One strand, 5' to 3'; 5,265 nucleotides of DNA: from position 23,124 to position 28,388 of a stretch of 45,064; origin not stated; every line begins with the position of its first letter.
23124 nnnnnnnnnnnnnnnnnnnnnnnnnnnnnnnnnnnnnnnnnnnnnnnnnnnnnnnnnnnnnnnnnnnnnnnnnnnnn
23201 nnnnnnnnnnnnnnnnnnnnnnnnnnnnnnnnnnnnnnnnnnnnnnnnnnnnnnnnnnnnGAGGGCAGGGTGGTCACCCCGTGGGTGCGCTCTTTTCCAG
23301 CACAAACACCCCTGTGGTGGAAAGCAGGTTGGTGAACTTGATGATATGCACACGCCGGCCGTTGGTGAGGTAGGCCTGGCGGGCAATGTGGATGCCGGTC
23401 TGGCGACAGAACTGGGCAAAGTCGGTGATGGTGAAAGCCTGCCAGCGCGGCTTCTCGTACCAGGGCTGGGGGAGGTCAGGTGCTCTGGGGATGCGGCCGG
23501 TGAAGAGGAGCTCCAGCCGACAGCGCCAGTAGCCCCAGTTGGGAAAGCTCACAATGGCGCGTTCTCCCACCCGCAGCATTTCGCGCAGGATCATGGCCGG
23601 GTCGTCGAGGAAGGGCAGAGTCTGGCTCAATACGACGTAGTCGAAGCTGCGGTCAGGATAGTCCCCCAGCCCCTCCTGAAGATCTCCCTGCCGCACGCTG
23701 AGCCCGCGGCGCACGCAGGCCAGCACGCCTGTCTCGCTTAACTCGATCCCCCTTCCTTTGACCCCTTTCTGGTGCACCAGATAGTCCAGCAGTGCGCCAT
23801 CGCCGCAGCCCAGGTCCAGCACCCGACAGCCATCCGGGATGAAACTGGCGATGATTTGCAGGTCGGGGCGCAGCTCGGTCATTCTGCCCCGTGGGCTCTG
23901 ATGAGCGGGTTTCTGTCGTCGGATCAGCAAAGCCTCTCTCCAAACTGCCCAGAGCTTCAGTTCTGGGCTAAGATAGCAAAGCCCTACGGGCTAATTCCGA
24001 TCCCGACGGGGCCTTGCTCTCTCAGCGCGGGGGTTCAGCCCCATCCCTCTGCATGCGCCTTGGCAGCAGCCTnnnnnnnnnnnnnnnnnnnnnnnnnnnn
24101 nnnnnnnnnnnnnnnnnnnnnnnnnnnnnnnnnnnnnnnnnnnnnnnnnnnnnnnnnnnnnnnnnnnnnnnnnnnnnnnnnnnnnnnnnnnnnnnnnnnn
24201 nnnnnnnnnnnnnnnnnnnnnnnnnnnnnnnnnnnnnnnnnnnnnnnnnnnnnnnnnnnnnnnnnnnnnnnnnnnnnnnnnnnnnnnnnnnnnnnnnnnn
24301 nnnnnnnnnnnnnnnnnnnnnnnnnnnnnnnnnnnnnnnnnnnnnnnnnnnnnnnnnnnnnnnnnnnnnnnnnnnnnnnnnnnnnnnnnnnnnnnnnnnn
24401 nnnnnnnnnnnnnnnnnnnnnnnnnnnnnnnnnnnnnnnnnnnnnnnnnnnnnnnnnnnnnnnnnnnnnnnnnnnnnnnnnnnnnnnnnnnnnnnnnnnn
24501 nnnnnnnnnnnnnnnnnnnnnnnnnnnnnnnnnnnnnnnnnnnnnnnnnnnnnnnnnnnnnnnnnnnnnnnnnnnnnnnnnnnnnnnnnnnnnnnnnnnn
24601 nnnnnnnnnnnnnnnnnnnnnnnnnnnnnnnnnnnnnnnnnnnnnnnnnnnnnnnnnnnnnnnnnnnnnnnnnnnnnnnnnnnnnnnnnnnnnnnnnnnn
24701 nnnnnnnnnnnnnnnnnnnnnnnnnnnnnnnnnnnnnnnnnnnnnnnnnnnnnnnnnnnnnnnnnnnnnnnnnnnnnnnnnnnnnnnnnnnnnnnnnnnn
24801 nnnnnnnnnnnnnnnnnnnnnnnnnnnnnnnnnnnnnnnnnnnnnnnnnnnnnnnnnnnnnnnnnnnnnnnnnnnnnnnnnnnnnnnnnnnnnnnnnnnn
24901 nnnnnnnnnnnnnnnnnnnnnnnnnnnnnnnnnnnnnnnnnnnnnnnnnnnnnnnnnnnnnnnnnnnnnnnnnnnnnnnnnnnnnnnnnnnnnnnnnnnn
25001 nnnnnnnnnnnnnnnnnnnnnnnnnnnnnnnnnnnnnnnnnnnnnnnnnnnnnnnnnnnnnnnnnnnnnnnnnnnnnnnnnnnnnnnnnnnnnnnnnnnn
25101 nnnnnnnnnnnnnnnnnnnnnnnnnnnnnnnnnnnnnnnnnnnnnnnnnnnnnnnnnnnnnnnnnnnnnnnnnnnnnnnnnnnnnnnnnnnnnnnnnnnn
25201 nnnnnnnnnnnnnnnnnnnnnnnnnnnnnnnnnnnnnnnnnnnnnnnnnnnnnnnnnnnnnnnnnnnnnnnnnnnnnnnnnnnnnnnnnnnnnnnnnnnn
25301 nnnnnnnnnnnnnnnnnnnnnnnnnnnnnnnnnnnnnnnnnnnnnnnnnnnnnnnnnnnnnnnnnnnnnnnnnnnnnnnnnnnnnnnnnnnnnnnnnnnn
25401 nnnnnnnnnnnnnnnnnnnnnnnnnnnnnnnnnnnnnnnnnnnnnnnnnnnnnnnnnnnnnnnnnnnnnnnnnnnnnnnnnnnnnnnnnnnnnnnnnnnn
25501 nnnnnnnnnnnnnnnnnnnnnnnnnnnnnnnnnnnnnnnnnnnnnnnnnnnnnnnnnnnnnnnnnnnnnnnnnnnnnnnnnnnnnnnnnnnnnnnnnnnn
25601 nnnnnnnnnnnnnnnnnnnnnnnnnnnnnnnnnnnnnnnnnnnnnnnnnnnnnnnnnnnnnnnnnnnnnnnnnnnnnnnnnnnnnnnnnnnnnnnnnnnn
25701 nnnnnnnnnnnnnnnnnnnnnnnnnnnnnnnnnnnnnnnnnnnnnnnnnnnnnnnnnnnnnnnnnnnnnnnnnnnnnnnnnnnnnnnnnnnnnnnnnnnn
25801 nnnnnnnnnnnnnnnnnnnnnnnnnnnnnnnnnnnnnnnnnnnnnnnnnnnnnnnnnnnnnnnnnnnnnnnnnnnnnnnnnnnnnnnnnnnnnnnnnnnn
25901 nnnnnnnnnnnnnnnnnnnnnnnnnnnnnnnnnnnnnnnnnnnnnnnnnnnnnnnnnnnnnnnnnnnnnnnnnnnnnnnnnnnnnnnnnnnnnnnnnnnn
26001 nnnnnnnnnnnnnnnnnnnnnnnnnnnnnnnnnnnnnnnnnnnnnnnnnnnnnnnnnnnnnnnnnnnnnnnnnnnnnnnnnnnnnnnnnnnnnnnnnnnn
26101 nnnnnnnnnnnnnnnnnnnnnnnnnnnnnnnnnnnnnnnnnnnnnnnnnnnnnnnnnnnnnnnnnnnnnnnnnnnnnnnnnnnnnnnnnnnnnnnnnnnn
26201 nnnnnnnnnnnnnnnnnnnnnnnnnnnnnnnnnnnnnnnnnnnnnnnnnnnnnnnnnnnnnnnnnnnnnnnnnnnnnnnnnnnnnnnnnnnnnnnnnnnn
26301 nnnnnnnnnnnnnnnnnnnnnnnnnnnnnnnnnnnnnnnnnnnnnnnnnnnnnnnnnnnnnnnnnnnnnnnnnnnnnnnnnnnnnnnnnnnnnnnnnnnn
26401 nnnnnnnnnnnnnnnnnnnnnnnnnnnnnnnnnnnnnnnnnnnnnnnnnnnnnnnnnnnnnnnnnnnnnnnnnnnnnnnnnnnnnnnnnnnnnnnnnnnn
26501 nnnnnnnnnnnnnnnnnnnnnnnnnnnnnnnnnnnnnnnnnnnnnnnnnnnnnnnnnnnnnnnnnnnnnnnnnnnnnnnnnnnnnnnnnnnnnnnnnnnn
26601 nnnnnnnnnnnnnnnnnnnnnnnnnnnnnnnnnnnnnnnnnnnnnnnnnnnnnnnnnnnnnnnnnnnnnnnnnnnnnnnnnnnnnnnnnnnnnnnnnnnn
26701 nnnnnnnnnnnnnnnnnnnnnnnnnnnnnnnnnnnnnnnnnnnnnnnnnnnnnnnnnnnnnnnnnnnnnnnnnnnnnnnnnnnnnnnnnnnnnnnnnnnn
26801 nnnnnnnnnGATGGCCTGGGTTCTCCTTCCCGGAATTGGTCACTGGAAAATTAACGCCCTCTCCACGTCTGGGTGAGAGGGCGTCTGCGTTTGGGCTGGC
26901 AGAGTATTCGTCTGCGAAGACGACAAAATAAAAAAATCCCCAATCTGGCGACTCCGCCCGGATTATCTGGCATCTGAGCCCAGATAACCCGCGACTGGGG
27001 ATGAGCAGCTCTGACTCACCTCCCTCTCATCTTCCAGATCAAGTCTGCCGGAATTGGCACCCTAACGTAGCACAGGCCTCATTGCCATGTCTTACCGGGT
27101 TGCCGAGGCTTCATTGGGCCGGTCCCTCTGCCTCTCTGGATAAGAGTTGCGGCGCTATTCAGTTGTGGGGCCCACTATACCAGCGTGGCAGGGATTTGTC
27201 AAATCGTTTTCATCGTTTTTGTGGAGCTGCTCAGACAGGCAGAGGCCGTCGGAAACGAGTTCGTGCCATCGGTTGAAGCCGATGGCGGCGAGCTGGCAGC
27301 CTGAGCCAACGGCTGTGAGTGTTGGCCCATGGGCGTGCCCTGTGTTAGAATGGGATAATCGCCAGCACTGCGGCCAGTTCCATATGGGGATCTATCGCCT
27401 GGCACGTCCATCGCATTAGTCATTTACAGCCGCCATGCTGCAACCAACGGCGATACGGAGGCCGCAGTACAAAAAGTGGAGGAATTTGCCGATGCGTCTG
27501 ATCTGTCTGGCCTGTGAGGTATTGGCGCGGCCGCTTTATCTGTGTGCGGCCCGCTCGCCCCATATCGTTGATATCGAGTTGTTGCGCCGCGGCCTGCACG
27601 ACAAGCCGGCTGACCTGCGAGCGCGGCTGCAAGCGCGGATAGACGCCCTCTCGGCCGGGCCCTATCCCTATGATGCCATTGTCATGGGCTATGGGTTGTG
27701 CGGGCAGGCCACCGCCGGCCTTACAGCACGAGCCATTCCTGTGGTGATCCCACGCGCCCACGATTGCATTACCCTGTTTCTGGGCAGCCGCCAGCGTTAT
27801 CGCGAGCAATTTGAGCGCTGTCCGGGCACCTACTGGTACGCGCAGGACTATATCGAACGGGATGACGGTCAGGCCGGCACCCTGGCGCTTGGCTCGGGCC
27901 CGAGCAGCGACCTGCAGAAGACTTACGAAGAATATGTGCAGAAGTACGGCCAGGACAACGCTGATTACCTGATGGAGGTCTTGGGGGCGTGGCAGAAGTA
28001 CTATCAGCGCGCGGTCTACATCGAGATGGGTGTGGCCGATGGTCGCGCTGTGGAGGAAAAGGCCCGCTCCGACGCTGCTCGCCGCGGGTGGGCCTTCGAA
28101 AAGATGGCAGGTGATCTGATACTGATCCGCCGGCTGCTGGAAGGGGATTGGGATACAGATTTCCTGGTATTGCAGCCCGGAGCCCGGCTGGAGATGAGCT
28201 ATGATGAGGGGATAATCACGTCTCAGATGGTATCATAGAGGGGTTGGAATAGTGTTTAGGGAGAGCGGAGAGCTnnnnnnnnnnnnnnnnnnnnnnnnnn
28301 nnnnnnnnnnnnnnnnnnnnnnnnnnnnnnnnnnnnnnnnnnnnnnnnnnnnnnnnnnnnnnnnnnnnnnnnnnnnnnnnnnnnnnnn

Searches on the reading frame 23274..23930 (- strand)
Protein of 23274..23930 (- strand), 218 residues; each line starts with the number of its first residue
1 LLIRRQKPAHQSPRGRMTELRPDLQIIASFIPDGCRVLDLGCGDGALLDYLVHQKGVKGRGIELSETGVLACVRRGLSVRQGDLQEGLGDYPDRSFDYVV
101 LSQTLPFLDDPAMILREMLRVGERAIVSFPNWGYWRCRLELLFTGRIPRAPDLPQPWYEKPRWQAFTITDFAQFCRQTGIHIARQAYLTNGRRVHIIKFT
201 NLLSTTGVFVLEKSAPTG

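Call 67: search_protein_families(library=pfam, proteins=[window:23274-23930:-], max_evalue=0.00001)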
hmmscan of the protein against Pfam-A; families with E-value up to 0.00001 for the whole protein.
window:23274-23930:- (218 aa): 6 families
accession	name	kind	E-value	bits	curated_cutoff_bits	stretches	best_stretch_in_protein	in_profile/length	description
PF07021.18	MetW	-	4.1e-67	226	21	1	21-211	1-193/193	Methionine biosynthesis protein MetW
PF08241.18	Methyltransf_11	-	5.4e-12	46.6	21.2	1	38-121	1-86/95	Methyltransferase domain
PF13489.12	Methyltransf_23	-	1.2e-09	38.5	27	1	21-120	10-106/164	Methyltransferase domain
PF13649.12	Methyltransf_25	-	1.6e-09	38.7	27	1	37-121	1-92/97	Methyltransferase domain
PF13847.12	Methyltransf_31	-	4.5e-09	36.6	27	1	33-123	3-102/145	Methyltransferase domain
PF08242.18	Methyltransf_12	-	3.4e-07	31.4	30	1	38-120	1-90/98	Methyltransferase domain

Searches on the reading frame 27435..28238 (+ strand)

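Call 68: search_protein_families(library=pfam, proteins=[window:27435-28238:+], max_evalue=0.00001)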
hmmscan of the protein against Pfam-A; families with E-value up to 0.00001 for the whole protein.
window:27435-28238:+ (267 aa): 1 family
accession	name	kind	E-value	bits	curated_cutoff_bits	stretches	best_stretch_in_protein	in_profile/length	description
PF07796.16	DUF1638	-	4e-38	131.3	27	1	50-235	2-161/161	Protein of unknown function (DUF1638)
